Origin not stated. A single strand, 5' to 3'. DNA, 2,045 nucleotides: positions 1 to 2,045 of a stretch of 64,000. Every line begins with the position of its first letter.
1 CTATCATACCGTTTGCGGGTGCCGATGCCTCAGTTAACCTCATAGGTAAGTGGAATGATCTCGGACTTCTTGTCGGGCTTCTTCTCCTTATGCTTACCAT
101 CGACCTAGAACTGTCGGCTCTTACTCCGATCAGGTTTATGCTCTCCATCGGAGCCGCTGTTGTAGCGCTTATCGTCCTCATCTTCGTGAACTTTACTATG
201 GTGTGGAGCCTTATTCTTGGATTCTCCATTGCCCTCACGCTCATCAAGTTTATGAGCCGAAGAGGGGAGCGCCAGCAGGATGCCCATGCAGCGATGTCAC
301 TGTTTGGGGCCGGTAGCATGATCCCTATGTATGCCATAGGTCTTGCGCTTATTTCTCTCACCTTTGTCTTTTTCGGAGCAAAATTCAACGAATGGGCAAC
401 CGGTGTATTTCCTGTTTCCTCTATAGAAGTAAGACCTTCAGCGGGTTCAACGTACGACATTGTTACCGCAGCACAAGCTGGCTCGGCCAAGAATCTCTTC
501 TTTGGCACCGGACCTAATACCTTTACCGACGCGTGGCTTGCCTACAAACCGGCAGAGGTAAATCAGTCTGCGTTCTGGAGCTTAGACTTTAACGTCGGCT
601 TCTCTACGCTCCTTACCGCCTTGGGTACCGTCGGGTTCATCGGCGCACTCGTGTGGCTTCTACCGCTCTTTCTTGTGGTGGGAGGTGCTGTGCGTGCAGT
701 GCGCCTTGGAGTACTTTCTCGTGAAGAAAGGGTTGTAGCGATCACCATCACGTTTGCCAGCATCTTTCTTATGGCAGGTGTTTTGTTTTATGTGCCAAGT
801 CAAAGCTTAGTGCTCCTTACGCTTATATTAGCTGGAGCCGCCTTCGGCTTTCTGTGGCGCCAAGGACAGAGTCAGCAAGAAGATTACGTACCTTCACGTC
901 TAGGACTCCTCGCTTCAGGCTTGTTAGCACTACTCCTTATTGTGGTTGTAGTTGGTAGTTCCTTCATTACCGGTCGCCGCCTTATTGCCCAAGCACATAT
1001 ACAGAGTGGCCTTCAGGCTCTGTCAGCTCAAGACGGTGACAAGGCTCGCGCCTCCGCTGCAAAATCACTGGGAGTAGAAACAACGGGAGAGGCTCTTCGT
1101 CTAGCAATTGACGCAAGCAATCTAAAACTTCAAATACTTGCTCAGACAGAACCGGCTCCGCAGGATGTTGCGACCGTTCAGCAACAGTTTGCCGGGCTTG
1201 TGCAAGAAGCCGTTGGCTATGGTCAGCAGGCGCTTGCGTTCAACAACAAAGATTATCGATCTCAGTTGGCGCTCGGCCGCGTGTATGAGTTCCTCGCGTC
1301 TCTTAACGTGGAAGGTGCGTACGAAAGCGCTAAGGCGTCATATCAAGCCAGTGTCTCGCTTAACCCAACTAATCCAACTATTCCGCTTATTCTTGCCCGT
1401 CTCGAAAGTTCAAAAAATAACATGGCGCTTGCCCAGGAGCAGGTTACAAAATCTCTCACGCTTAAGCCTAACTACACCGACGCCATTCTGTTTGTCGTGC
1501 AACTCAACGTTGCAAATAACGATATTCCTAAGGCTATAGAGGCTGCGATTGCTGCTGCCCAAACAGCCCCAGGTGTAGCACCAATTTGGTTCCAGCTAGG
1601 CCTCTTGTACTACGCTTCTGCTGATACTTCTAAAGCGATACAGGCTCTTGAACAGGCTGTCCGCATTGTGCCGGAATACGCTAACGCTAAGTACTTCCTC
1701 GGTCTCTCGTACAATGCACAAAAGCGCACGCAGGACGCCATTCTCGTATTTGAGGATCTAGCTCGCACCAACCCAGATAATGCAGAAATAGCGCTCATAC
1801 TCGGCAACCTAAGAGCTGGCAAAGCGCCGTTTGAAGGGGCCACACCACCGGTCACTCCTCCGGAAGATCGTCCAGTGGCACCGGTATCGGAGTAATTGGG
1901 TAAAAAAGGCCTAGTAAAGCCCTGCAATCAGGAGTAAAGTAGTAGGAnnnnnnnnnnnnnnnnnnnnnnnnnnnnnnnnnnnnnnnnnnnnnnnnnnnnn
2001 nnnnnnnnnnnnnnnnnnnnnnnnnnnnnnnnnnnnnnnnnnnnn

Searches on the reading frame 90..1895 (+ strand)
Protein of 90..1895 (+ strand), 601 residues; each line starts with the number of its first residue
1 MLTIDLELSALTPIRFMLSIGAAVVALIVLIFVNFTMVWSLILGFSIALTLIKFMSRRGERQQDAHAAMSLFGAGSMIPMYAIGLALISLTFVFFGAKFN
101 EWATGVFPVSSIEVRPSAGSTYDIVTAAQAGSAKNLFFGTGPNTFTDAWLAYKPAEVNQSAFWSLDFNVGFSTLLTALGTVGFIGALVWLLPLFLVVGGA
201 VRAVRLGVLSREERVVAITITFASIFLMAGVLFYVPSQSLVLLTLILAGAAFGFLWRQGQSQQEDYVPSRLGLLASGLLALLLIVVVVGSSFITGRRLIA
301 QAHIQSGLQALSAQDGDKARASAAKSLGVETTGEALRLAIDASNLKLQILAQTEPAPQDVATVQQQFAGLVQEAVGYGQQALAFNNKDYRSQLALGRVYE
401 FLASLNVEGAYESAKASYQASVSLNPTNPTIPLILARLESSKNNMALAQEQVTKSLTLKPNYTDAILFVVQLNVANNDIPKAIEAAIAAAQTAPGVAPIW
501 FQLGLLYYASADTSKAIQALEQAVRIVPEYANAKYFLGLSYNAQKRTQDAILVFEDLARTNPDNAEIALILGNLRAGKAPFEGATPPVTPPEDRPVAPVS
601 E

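Call 69: search_protein_families(library=pfam, proteins=[window:90-1895:+], max_evalue=0.0001)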
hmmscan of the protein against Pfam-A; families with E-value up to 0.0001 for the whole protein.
window:90-1895:+ (601 aa): 10 families
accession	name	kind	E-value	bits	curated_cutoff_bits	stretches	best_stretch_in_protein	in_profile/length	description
PF13428.12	TPR_14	-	4.7e-13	48.9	23.5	0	532-573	2-43/44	Tetratricopeptide repeat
PF14559.12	TPR_19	-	6e-13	49.4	25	1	509-572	3-66/68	Tetratricopeptide repeat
PF13181.12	TPR_8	-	5.6e-12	45.2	25.7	0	497-526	1-30/34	Tetratricopeptide repeat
PF13432.12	TPR_16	-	1.8e-10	41.5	32.7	1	502-565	2-65/65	Tetratricopeptide repeat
PF07719.23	TPR_2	-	6.8e-10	38.7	27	0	498-529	2-33/34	Tetratricopeptide repeat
PF00515.34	TPR_1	-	3.7e-09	36.5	27.8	0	497-530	1-34/34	Tetratricopeptide repeat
PF23914.1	TPR_CcmH_CycH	-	1.5e-08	35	42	0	495-574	48-130/158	Cytochrome c-type biogenesis protein H TPR domain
PF13414.12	TPR_11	-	3.2e-08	33.6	26.8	0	504-543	1-40/42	TPR repeat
PF13371.12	TPR_9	-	2.3e-07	31.2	35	1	475-530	7-62/73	Tetratricopeptide repeat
PF13174.12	TPR_6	-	2.3e-05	25.2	26.3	0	500-528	3-31/33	Tetratricopeptide repeat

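Call 70: search_protein_families(library=ncbifam, proteins=[window:90-1895:+], max_evalue=0.1)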
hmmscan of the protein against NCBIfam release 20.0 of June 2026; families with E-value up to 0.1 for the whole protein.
window:90-1895:+ (601 aa): 18 families
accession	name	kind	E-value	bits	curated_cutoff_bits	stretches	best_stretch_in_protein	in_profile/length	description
TIGR02917.1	PEP_TPR_lipo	equivalog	4.8e-18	64.5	312.2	1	398-574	603-779/899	XrtA/PEP-CTERM system TPR-repeat protein PrsT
TIGR02521.1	type_IV_pilW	equivalog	7.5e-14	51.8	154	2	496-567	30-101/234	type IV pilus biogenesis/stability protein PilW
NF040959.1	MamA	equivalog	6e-11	42.2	200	1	512-585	52-125/204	magnetosome protein MamA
NF033762.1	social_mot_Tgl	equivalog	6.4e-10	38.8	225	1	407-569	43-208/252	social motility TPR repeat lipoprotein Tgl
NF047371.1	FlcA_CTERM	equivalog_domain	6.7e-08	31.5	300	1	495-574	436-516/646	periplasmic flagellar collar protein FlcA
TIGR03939.1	PGA_TPR_OMP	equivalog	1.9e-07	29.7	366.65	1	460-566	392-498/800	poly-beta-1,6 N-acetyl-D-glucosamine export porin PgaA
TIGR02795.1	tol_pal_ybgF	equivalog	3.3e-05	24.5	90.1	1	530-565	38-73/119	tol-pal system protein YbgF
NF033920.0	C39_PA2778_fam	equivalog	0.00011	21.7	150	1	480-551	173-244/255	PA2778 family cysteine peptidase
NF008755.0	PRK11788.1-3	equivalog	0.00021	20.7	430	0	532-574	37-79/388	lipopolysaccharide assembly protein LapB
NF008520.0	PRK11447.1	equivalog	0.0004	18.3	858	0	399-485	577-659/1157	cellulose synthase complex outer membrane protein BcsC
TIGR00990.1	3a0801s09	subfamily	0.0012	17.5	757.25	1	403-562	406-576/615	mitochondrial import receptor subunit TOM70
NF033758.1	gliding_GltE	equivalog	0.0015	17.6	225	1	423-534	216-327/411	adventurous gliding motility TPR repeat lipoprotein GltE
NF008756.0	PRK11788.1-4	equivalog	0.0043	16.1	474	0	495-565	178-248/389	lipopolysaccharide assembly protein LapB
TIGR02552.1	LcrH_SycD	equivalog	0.0066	16.2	104.8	0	405-453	62-110/136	SycD/LcrH family type III secretion system chaperone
NF008757.0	PRK11788.1-5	equivalog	0.0094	15.1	363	1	412-553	197-339/388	lipopolysaccharide assembly protein LapB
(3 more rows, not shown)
